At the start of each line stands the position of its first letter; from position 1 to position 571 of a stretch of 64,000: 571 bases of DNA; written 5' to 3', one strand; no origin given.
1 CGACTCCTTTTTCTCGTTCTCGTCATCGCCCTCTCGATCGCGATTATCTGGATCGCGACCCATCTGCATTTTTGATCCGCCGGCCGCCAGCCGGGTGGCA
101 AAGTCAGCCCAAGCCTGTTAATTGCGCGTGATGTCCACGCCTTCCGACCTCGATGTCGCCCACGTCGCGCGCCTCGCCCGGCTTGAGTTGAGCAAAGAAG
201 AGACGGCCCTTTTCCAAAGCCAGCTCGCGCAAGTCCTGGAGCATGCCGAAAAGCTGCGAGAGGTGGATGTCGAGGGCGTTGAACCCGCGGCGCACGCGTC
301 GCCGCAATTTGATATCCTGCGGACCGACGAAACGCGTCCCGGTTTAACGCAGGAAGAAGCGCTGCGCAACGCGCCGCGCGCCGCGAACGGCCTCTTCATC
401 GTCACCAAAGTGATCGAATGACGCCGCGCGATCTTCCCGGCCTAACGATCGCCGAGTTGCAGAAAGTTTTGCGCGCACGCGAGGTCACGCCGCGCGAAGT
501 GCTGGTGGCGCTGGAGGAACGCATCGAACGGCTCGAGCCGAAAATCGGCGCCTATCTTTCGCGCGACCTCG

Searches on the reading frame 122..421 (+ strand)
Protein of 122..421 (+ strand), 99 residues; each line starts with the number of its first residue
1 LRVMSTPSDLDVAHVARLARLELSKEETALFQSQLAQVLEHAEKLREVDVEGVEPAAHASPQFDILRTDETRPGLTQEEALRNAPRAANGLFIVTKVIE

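Call 13: search_protein_families(library=pfam, proteins=[window:122-421:+])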
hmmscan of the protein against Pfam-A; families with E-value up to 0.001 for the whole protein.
window:122-421:+ (99 aa): 1 family
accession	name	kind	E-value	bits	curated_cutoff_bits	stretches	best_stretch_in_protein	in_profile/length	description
PF02686.20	GatC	-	2e-19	70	23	1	23-94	1-66/66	Glu-tRNAGln amidotransferase C subunit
